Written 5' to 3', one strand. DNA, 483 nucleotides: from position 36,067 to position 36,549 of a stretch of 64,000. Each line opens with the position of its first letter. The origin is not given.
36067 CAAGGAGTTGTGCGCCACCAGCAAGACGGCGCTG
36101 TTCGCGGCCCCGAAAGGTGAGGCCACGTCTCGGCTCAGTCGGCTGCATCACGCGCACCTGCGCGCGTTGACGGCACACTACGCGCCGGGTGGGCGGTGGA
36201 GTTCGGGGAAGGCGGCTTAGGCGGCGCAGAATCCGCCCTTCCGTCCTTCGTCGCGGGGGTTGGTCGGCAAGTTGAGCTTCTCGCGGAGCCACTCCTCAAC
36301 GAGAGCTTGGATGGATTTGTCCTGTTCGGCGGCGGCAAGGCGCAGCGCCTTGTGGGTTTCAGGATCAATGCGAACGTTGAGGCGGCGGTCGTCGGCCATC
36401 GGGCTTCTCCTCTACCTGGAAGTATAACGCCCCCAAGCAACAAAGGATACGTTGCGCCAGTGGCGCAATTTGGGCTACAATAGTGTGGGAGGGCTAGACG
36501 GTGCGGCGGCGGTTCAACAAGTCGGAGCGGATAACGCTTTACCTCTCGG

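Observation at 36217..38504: HNH nuclease-SF2 helicase fusion controlled from a promoter overlapped by a perfect 17-bp palindrome, with a divergently encoded RHH protein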

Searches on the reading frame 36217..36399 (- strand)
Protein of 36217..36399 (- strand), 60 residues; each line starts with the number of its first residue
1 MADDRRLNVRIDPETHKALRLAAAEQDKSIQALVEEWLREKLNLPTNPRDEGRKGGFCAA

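Call 6: search_protein_families(library=pfam, proteins=[window:36217-36399:-], max_evalue=0.01)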
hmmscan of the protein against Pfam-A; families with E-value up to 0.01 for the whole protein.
window:36217-36399:- (60 aa): 10 families
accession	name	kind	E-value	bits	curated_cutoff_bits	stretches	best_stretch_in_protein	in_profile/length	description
PF05534.18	HicB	-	1e-07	32.2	21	1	6-38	19-51/51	HicB family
PF20605.4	Antitox_RHH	-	2.9e-06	27.8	27.2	1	12-36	12-36/50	Antitoxin-like ribbon-helix-helix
PF23807.1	RHH_10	-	3.2e-05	24.5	27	1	7-38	26-57/84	Ribbon-helix-helix protein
PF22513.2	FitA-like_RHH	-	7.3e-05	23.1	27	1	11-40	8-37/39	Antitoxin FitA-like, ribbon-helix-helix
PF01402.27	RHH_1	-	0.0017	18.7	20.5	1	6-43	1-38/39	Ribbon-helix-helix protein, copG family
PF11903.14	ParD_like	-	0.0019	18.6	23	1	9-39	4-34/73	ParD-like antitoxin of type II bacterial toxin-antitoxin system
PF09386.16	ParD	-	0.0063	17.3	27.3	1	5-36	2-33/80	Antitoxin ParD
PF08681.18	TacA1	-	0.0065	16.9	21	1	6-31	1-26/80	Antitoxin TacA 1-like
PF09274.16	ParG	-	0.0068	17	21.4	1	4-41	34-75/76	ParG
PF21432.3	56B_RHH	-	0.0071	16.7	27.2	1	17-40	5-28/32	56B-like, Ribbon-helix-helix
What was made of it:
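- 36217..36399 (-): Stand-alone ribbon-helix-helix (RHH) protein, 60 aa. It is encoded antisense inside a long plus-strand early operon. Its stop codon overlaps, convergently by 4 nt, the stop of the upstream plus-strand gene (35984-36220). Pfam hits: HicB 32.2 bits (cutoff 21), Antitox_RHH 27.8 bits (cutoff 27.2), RHH_1 and others (call 6).
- Checked: The 60-aa ORF at 36217-36399 (minus) hits RHH families, including HicB at 32.2 bits and Antitox_RHH at 27.8 bits (call 6).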

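Call 7: search_protein_families(library=phrogs, proteins=[window:36217-36399:-], max_evalue=0.01)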
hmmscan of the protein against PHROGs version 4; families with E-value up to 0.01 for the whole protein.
window:36217-36399:- (60 aa): 4 families
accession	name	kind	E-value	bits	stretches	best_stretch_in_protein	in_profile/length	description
phrog_9151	-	moron, auxiliary metabolic gene and host takeover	3.6e-06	28.3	1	6-43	73-110/119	HicB-like antitoxin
phrog_582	-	transcription regulation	0.0044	18.3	1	3-43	56-96/105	Arc-like repressor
phrog_3180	-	transcription regulation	0.007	17.3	1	6-40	7-41/50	Arc-like repressor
phrog_1016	-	unknown function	0.0083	17.6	0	8-39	34-65/90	-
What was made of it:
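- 36217..36399 (-): PHROG hits to Arc-like repressors are weak (call 7).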

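Call 9: search_protein_families(library=padloc, proteins=[window:36217-36399:-], max_evalue=0.01)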
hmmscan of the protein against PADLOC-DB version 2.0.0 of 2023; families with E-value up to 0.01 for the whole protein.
window:36217-36399:- (60 aa): 0 families

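Call 10: search_protein_families(library=ncbifam, proteins=[window:36217-36399:-], max_evalue=0.01)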
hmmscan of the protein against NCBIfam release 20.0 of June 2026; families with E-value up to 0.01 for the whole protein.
window:36217-36399:- (60 aa): 1 family
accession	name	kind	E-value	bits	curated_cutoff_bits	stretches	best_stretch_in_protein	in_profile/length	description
NF047399.1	BrnA_antitoxin_add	equivalog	0.0051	16.9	60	1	4-42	32-70/70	type II toxin-antitoxin system BrnA family antitoxin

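Call 25: search_dna_similar(query=window:36217-36399:-, collection=phages, mode=protein, max_rows=20, max_evalue=0.01)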
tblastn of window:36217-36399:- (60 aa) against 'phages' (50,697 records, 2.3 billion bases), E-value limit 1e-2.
Records with a match: 2; places in all: 2; records where one place covers at least 80% of the query: 0.
Best place of each record, by identity: <60% 2.
By first word of the organism name: Caudoviricetes 2.
By host as written in the record: Methanobacteriales 2.
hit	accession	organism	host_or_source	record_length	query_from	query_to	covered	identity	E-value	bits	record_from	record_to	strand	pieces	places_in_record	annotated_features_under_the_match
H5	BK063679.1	Caudoviricetes sp. vir323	Methanobacteriales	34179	5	34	50%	50.0%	1e-3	40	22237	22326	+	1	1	hypothetical protein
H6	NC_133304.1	Caudoviricetes sp. vir323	Methanobacteriales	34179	5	34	50%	50.0%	1e-3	40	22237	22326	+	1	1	hypothetical protein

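Call 34: find_homologous_proteins(query=window:36220-36399:-, max_evalue=0.001)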
Query seq(60 aa) (60 aa): 3 proteins with E <= 0.001 among 3 candidates.
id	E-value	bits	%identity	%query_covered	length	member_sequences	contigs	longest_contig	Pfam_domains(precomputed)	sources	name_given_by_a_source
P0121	2.3e-32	126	100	100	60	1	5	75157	PF05534.19,PF20605.5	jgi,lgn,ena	-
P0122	2.3e-19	86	80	93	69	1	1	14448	PF23807.2,PF11903.15,PF05534.19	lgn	-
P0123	1.3e-13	68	70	93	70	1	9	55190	PF23807.2,PF05534.19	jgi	jgi:plasmid stability protein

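Call 35: find_encoding_contigs(protein=P0122, flank=6000, max_places=2)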
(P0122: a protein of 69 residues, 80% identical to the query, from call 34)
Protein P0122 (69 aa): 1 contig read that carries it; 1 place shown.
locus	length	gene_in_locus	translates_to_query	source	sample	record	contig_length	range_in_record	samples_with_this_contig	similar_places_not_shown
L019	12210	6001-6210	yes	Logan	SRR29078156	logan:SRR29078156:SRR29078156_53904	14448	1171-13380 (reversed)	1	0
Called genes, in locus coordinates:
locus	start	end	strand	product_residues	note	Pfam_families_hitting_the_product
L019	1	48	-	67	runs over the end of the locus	-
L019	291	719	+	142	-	-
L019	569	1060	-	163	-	-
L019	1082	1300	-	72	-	-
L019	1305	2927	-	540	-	PF13245:AAA_19, PF00580:UvrD-helicase, PF13361:UvrD_C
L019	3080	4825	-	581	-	PF22548:AEP-TOTE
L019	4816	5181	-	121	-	PF00075:RNase_H, PF13456:RVT_3 (weak)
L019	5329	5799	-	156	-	-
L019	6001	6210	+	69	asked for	PF05534:HicB (weak), PF23807:RHH_10 (weak), PF11903:ParD_like (faint)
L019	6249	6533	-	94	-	-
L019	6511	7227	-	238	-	-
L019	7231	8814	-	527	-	PF01555:N6_N4_Mtase (faint)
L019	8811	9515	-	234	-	-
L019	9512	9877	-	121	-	-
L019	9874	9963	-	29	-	-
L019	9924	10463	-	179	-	-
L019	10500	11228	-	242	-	-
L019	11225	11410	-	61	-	-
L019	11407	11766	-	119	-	-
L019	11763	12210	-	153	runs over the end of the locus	-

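Call 36: find_encoding_contigs(protein=P0123, flank=6000, max_places=4)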
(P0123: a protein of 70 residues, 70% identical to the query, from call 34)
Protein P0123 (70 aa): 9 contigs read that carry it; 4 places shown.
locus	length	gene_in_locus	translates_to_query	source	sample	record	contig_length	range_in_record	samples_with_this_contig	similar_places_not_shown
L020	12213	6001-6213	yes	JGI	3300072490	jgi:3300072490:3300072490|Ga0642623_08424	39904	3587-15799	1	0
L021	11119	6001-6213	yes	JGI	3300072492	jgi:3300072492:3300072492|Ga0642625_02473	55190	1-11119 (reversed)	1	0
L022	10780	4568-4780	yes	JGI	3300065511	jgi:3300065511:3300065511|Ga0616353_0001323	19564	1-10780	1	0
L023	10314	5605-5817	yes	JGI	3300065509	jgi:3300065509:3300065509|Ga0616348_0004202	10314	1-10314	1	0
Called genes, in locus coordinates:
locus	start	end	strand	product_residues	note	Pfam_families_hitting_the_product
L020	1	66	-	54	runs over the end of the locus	-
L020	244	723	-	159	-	-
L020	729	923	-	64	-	-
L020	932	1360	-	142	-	PF06508:QueC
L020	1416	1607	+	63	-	-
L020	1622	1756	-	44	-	-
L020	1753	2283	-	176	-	-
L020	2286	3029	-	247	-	-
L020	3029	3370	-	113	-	-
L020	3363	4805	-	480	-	PF06745:ATPase (faint), PF13481:AAA_25, PF03796:DnaB_C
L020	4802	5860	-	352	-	PF13730:HTH_36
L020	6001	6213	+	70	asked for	PF23807:RHH_10 (faint), PF05534:HicB (weak)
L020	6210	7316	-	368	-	PF03837:RecT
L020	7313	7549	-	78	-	PF00313:CSD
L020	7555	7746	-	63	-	-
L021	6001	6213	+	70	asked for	PF23807:RHH_10 (faint), PF05534:HicB (weak)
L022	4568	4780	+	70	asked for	PF23807:RHH_10 (faint), PF05534:HicB (weak)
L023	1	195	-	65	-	?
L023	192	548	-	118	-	-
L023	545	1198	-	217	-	PF06508:QueC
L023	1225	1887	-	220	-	-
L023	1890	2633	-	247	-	-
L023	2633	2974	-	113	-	-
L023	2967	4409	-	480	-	PF06745:ATPase (faint), PF13481:AAA_25, PF03796:DnaB_C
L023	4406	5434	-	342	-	PF13730:HTH_36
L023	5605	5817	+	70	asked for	PF23807:RHH_10 (faint), PF05534:HicB (weak)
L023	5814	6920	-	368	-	PF03837:RecT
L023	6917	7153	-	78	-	PF00313:CSD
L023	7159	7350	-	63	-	-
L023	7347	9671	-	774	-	-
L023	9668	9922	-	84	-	-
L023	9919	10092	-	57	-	-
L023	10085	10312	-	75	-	?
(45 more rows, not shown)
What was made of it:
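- They face HTH_36 initiator plus DnaB-like genes, or RNase H plus AEP primase plus UvrD (calls 34-36).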

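Call 42: find_related_loci(query=window:36220-36399:-, collection=viral_contigs, flank=5000)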
Query seq(60 aa) (60 aa) in viral_contigs; peptide patterns used: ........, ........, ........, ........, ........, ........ (x = any residue, [..] = any of these).
20 stretches matched a pattern, but none encodes a relative of the query by tblastn (E <= 1e-3).
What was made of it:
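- Tried and rejected: It found no relatives (call 42).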
